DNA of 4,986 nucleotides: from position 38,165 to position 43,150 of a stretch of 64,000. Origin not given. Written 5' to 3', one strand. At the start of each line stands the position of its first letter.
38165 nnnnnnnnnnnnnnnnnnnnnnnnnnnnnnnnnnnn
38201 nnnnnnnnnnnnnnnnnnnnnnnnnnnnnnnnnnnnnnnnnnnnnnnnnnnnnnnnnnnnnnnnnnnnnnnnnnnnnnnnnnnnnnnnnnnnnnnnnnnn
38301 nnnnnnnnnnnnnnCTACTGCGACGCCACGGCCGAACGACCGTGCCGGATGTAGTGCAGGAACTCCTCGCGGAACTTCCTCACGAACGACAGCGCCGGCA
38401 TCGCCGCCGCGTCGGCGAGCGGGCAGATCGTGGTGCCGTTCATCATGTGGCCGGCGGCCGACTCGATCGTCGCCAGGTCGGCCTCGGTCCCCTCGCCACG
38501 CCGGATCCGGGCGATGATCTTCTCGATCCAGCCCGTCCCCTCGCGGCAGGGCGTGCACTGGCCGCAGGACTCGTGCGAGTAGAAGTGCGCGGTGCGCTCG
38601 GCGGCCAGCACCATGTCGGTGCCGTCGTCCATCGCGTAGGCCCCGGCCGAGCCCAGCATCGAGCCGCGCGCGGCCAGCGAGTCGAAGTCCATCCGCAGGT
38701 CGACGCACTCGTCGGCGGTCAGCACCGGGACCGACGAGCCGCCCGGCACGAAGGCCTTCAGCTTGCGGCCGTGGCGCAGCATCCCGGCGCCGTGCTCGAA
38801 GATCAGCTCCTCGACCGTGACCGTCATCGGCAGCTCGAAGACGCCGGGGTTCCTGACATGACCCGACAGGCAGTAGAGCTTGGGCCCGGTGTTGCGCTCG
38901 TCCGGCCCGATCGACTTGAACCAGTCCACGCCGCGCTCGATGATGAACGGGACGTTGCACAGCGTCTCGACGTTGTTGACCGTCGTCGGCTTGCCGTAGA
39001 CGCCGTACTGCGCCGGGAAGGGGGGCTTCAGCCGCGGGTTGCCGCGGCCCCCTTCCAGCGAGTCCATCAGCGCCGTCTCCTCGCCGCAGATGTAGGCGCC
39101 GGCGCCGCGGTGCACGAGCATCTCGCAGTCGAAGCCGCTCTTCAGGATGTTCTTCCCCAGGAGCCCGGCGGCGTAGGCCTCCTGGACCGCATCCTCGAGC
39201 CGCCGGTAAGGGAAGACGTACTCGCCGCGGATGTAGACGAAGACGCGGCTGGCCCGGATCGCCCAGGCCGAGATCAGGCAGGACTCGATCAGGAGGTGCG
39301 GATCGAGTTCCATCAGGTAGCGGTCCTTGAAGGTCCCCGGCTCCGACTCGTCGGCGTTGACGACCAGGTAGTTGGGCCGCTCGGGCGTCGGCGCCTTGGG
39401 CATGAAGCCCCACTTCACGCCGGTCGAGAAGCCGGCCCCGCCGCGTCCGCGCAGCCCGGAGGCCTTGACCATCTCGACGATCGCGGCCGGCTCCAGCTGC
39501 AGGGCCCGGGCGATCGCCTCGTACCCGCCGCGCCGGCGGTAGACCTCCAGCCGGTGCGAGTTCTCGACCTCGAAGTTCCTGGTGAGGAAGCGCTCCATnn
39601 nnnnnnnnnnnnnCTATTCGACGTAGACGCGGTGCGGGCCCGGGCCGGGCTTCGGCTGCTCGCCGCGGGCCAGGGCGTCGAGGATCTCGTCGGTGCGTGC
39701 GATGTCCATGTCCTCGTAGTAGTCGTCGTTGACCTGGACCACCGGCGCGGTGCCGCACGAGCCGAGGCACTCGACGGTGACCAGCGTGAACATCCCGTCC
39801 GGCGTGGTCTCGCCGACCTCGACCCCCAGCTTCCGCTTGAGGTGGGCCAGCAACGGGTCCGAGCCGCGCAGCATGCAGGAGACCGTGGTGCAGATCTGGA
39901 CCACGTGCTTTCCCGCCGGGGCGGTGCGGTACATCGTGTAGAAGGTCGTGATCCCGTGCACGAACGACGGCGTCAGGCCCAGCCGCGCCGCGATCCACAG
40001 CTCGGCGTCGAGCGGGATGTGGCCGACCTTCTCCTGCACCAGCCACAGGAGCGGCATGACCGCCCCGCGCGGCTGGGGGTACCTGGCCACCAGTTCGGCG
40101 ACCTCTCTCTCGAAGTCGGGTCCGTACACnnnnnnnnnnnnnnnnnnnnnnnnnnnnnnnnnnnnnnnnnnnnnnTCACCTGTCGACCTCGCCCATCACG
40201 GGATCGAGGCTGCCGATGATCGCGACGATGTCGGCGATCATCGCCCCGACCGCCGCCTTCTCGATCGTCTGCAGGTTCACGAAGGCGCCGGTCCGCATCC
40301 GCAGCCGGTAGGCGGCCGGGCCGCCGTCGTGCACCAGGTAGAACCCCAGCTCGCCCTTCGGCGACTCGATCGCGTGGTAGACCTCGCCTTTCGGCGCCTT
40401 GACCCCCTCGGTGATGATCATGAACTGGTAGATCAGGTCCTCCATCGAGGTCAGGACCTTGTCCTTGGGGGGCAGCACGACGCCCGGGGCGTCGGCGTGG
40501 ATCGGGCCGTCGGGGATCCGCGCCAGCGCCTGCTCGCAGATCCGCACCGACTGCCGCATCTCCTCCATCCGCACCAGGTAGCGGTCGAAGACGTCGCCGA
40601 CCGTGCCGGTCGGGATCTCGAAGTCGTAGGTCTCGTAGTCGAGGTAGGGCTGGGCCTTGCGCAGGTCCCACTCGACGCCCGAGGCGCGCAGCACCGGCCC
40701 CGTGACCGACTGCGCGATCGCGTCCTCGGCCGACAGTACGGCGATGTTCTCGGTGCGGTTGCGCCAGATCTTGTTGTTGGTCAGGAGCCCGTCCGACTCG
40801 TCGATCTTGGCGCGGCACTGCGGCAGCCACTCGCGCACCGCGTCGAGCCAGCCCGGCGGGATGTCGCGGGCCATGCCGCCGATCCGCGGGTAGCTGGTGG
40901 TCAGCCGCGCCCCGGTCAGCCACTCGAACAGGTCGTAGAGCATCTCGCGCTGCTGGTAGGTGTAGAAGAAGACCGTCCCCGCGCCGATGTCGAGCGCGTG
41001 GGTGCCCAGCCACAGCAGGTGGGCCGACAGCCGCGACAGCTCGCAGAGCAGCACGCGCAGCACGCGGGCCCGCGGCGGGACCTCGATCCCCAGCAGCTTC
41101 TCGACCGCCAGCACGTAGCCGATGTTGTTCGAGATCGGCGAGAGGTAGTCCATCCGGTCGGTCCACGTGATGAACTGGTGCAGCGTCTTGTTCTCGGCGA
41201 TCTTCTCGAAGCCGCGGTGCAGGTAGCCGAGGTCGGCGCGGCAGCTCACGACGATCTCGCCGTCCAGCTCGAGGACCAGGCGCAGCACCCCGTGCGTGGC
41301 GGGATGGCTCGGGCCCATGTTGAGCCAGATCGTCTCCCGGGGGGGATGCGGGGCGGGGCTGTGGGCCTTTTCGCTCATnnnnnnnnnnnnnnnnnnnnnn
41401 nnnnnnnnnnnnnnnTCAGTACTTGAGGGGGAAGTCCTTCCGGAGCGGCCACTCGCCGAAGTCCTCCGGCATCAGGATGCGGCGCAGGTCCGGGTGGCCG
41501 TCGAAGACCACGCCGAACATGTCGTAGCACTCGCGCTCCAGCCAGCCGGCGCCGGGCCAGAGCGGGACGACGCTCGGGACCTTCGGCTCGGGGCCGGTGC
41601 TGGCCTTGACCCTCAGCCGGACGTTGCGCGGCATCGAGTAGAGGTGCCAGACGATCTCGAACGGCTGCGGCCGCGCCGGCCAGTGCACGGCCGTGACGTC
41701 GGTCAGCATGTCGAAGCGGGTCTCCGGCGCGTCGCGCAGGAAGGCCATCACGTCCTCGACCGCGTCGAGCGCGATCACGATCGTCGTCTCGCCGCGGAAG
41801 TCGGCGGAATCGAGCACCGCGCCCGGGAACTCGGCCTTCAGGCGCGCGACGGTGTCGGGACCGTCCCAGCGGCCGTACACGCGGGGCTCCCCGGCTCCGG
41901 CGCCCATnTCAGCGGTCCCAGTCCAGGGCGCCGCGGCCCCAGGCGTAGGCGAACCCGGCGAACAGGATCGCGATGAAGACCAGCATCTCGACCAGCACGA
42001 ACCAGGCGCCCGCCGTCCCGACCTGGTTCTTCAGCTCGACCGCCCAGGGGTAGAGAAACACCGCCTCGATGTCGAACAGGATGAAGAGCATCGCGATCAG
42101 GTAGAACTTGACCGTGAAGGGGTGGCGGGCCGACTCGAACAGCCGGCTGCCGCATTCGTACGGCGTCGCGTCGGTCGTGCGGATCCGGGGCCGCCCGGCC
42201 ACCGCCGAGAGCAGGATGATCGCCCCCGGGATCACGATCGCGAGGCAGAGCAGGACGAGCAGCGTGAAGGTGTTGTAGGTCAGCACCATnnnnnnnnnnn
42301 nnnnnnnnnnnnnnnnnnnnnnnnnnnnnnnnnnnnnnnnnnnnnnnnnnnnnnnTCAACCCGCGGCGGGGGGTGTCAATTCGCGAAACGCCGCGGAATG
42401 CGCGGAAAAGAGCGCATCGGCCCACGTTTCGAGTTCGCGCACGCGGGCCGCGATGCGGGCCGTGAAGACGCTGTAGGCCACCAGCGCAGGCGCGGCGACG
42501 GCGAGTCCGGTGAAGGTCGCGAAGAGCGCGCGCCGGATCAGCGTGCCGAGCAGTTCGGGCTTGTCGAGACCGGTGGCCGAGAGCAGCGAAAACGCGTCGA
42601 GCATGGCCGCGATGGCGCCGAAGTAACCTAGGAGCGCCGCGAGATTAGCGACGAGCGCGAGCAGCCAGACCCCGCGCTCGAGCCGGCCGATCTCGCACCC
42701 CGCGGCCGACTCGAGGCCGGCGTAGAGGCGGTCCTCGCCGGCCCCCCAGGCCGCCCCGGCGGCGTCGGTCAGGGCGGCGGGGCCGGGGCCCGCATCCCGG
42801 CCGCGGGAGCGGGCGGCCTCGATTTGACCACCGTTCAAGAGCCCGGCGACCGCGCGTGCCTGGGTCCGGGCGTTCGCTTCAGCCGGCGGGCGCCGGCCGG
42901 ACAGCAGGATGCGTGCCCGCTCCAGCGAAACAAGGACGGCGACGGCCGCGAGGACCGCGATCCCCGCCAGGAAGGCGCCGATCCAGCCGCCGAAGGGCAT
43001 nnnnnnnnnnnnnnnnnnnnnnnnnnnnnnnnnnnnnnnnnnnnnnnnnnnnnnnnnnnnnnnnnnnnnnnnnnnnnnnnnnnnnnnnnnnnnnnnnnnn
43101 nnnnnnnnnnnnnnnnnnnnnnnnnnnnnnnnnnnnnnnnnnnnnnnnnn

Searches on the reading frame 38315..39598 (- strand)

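Call 90: search_protein_families(library=pfam, proteins=[window:38315-39598:-], max_evalue=0.00001)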
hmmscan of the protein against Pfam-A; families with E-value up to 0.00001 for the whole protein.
window:38315-39598:- (427 aa): 4 families
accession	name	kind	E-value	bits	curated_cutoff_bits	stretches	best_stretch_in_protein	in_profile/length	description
PF01512.22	Complex1_51K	-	4.3e-46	157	31.2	1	44-217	1-149/150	Nuo51 FMN-binding domain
PF10589.14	NADH_4Fe-4S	-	1e-29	102.7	23.5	1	332-414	2-83/85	NADH-ubiquinone oxidoreductase-F iron-sulfur binding region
PF10531.15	SLBB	-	2.9e-07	30.6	27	1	242-292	2-54/55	SLBB domain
PF22461.2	SLBB_2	-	2.2e-06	28.1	27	1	240-300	1-62/79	SLBB domain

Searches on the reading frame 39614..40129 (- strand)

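Call 90: search_protein_families(library=pfam, proteins=[window:39614-40129:-], max_evalue=0.00001)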
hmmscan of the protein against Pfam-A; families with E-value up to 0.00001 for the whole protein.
window:39614-40129:- (171 aa): 1 family
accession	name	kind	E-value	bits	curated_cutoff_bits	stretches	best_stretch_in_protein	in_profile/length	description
PF01257.25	2Fe-2S_thioredx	-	1.4e-52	177.8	24.8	1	11-153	2-144/145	Thioredoxin-like [2Fe-2S] ferredoxin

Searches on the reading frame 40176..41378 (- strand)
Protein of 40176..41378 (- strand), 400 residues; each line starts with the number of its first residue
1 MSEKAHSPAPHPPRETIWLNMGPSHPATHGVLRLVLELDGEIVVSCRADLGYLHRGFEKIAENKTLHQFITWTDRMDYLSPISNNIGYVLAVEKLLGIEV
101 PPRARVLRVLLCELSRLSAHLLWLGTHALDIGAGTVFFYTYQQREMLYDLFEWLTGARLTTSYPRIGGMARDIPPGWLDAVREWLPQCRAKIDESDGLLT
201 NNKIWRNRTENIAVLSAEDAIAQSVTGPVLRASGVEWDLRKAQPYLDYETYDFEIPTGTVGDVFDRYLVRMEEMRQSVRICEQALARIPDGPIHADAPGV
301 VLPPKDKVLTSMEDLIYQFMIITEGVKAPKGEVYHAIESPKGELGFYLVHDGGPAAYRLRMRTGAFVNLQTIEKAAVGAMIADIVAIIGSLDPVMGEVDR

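Call 90: search_protein_families(library=pfam, proteins=[window:40176-41378:-], max_evalue=0.00001)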
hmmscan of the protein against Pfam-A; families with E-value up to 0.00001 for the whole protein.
window:40176-41378:- (400 aa): 1 family
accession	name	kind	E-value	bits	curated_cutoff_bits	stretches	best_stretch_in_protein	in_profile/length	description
PF00346.24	Complex1_49kDa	-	3.5e-115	384.2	24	1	130-400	1-271/271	Respiratory-chain NADH dehydrogenase, 49 Kd subunit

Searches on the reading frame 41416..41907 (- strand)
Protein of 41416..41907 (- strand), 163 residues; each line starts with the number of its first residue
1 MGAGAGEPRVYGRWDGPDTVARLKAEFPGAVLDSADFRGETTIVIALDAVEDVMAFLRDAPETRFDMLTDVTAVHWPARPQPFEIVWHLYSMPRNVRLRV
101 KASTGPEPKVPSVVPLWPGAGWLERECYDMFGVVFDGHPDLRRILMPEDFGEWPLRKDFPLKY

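Call 90: search_protein_families(library=pfam, proteins=[window:41416-41907:-], max_evalue=0.00001)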
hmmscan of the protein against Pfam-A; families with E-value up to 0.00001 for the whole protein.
window:41416-41907:- (163 aa): 1 family
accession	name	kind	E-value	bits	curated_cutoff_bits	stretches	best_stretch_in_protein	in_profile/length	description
PF00329.25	Complex1_30kDa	-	8.2e-46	156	22.5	1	44-162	2-121/124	Respiratory-chain NADH dehydrogenase, 30 Kd subunit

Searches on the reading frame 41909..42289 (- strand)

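Call 90: search_protein_families(library=pfam, proteins=[window:41909-42289:-], max_evalue=0.00001)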
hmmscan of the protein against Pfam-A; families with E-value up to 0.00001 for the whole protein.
window:41909-42289:- (126 aa): 1 family
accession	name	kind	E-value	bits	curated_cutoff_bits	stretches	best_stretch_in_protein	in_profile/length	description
PF00507.24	Oxidored_q4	-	6.5e-34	116.5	23.3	1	24-124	4-99/99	NADH-ubiquinone/plastoquinone oxidoreductase, chain 3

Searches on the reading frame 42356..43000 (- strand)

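Call 90: search_protein_families(library=pfam, proteins=[window:42356-43000:-], max_evalue=0.00001)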
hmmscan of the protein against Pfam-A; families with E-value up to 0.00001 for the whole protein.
window:42356-43000:- (214 aa): 1 family
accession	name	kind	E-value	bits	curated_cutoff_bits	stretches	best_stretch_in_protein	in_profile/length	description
PF01618.21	MotA_ExbB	-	3.8e-18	65.9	22.9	1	88-191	23-126/127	MotA/TolQ/ExbB proton channel family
